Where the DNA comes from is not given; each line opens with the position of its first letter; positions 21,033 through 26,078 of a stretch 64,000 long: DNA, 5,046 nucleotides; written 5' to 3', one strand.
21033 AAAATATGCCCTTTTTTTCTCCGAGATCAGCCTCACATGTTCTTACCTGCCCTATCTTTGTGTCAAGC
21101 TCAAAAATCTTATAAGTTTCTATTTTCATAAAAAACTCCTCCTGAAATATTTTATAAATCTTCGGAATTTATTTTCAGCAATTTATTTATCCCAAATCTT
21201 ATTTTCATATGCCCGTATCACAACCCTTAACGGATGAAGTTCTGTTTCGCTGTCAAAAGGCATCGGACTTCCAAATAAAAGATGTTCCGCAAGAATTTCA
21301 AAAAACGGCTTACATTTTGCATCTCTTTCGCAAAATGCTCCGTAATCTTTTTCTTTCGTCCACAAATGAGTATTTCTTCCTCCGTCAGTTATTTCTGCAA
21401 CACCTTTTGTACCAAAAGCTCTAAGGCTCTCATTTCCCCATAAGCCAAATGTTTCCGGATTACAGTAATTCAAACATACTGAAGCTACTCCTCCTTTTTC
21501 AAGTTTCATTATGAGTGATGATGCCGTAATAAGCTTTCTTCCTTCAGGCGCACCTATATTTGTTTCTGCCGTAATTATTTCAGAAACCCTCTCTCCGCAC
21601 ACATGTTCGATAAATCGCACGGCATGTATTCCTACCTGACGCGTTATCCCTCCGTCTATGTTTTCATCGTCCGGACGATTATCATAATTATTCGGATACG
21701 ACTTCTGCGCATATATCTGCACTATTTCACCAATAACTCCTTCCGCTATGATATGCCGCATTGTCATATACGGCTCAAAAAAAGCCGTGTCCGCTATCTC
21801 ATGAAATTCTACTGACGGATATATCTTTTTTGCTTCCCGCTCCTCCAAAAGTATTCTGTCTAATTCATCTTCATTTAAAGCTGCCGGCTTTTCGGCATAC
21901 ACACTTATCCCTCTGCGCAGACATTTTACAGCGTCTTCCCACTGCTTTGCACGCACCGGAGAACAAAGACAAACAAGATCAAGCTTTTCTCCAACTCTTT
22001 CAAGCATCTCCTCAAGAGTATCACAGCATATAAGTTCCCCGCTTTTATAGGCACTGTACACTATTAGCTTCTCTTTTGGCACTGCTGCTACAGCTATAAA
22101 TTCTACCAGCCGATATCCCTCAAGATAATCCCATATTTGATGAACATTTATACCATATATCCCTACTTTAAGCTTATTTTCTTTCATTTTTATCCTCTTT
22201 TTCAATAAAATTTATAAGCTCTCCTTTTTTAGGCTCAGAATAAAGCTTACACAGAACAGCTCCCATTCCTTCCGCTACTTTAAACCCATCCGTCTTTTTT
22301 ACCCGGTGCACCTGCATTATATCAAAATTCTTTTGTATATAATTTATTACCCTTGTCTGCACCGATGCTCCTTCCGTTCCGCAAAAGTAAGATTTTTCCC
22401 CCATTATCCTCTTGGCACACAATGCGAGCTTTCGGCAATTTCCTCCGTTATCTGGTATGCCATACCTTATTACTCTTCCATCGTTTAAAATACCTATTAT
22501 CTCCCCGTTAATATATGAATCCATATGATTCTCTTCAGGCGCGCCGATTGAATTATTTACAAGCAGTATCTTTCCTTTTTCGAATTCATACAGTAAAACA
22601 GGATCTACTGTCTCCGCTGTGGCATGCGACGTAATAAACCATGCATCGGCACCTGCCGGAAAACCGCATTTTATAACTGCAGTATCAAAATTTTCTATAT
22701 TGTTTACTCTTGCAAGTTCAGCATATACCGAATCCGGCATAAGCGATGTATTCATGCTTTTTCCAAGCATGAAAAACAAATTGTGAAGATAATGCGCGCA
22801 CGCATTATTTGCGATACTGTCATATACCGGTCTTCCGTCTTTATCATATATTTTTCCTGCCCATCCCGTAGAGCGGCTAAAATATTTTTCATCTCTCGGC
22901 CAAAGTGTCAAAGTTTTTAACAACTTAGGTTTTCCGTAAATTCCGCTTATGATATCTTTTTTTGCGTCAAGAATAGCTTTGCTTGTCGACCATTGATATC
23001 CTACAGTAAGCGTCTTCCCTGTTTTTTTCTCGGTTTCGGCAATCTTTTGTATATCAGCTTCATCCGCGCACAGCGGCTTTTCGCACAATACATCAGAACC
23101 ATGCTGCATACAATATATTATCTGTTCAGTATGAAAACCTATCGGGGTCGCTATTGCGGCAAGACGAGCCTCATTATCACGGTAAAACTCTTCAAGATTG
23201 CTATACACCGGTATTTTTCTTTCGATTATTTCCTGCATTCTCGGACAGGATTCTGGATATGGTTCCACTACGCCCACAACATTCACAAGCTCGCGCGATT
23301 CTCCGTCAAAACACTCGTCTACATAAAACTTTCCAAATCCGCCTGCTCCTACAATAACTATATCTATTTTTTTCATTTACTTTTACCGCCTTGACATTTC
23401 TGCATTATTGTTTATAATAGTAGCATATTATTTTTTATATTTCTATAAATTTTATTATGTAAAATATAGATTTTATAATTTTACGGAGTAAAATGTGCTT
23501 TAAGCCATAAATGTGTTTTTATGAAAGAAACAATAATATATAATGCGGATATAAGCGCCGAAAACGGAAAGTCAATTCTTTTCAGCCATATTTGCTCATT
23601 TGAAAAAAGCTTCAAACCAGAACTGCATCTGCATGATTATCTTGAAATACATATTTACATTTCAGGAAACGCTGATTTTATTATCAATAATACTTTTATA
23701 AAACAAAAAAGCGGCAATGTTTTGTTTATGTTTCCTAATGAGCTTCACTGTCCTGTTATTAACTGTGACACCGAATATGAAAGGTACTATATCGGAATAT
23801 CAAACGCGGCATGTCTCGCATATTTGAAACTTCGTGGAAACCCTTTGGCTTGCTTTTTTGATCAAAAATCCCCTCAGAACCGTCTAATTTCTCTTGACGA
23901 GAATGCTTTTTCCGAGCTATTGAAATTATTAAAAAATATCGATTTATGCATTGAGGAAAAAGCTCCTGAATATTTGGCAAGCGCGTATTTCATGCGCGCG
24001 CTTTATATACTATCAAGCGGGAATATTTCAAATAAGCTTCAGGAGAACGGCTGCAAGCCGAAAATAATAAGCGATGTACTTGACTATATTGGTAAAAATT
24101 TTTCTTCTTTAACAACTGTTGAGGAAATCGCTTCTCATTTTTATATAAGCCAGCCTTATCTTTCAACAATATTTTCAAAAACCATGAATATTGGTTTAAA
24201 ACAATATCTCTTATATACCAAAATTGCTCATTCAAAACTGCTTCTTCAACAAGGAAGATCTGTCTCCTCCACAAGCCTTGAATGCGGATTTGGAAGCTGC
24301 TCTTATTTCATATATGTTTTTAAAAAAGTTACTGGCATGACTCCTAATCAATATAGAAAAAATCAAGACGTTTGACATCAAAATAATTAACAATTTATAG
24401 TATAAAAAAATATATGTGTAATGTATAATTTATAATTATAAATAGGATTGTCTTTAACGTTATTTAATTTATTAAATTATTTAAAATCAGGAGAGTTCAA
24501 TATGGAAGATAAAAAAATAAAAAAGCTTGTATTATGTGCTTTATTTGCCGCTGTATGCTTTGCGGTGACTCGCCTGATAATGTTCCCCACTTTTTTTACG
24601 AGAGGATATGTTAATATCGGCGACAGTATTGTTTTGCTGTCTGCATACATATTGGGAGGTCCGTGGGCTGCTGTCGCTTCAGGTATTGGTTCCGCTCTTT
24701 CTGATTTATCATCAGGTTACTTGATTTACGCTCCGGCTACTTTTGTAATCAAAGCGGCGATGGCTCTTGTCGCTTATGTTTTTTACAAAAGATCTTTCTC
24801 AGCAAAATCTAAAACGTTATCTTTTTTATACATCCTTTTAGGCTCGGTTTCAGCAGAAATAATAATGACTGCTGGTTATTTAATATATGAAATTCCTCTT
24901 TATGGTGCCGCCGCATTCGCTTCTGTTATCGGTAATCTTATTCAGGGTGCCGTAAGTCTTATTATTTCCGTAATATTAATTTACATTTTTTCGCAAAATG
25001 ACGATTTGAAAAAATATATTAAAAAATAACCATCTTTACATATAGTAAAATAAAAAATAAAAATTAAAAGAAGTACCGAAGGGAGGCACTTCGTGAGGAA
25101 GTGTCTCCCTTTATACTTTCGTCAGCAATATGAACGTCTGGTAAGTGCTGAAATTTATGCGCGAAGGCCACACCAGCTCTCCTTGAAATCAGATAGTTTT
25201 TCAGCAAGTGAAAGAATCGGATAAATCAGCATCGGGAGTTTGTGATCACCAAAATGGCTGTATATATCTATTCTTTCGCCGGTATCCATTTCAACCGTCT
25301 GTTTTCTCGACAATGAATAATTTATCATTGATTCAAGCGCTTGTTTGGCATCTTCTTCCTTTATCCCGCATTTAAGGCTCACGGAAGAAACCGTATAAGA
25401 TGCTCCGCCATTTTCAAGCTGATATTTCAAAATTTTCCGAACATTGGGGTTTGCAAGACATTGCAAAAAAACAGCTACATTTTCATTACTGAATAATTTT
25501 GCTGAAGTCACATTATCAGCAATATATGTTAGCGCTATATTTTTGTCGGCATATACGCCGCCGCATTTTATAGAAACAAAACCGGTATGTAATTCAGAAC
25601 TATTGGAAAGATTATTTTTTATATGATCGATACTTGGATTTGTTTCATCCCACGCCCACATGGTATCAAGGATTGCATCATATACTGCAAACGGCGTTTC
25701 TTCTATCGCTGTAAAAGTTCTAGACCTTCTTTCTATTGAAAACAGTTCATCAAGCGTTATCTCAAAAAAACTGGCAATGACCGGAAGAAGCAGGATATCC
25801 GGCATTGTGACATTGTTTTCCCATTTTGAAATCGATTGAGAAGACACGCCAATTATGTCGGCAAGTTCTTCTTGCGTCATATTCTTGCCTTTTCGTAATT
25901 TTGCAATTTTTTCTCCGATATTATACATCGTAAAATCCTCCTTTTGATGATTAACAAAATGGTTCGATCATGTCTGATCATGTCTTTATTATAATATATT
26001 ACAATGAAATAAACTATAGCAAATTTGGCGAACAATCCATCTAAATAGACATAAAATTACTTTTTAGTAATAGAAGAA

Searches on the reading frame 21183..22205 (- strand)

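Call 81: search_protein_families(library=pfam, proteins=[window:21183-22205:-], max_evalue=0.00001)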
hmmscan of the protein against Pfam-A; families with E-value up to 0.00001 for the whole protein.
window:21183-22205:- (340 aa): 2 families
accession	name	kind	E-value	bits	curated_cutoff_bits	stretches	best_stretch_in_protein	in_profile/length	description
PF22725.1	GFO_IDH_MocA_C3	-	3.7e-14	53.2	27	1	146-270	1-123/124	GFO/IDH/MocA C-terminal domain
PF01408.29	GFO_IDH_MocA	-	2.8e-06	28.4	24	1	54-129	44-116/120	Oxidoreductase family, NAD-binding Rossmann fold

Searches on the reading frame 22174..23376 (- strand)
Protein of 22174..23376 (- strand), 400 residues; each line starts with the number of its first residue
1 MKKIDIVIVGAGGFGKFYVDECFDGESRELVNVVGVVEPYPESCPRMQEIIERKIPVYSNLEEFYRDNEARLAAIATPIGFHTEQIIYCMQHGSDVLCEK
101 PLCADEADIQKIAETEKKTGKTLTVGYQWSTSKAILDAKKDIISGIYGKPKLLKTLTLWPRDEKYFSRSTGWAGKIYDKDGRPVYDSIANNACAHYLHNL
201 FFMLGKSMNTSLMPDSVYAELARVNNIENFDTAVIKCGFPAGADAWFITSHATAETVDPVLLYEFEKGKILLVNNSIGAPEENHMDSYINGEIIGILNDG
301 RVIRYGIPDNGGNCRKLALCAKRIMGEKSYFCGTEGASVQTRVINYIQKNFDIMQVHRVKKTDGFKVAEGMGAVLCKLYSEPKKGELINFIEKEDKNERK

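Call 81: search_protein_families(library=pfam, proteins=[window:22174-23376:-], max_evalue=0.00001)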
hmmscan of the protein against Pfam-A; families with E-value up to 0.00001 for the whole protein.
window:22174-23376:- (400 aa): 1 family
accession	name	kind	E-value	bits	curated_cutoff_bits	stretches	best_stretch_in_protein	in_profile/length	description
PF01408.29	GFO_IDH_MocA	-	1.1e-21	78.2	24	1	5-127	2-120/120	Oxidoreductase family, NAD-binding Rossmann fold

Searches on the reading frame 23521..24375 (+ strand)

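Call 81: search_protein_families(library=pfam, proteins=[window:23521-24375:+], max_evalue=0.00001)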
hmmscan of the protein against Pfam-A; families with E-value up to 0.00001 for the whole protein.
window:23521-24375:+ (284 aa): 2 families
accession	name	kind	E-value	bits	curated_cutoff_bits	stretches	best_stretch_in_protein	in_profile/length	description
PF00165.29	HTH_AraC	-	1.6e-18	66.8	26.6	2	243-280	6-42/42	Bacterial regulatory helix-turn-helix proteins, AraC family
PF12833.13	HTH_18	-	1.7e-16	60.7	33.6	1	203-280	1-79/80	Helix-turn-helix domain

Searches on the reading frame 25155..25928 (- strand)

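Call 81: search_protein_families(library=pfam, proteins=[window:25155-25928:-], max_evalue=0.00001)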
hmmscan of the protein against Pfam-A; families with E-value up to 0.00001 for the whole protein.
window:25155-25928:- (257 aa): 3 families
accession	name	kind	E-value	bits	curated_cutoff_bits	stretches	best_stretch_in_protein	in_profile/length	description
PF01381.28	HTH_3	-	2.1e-15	56.9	23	1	8-62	1-55/55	Helix-turn-helix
PF12844.13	HTH_19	-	2.3e-13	50.3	30.2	1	5-63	1-59/64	Helix-turn-helix domain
PF13443.12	HTH_26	-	8.8e-06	26.3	22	0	7-66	1-61/63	Cro/C1-type HTH DNA-binding domain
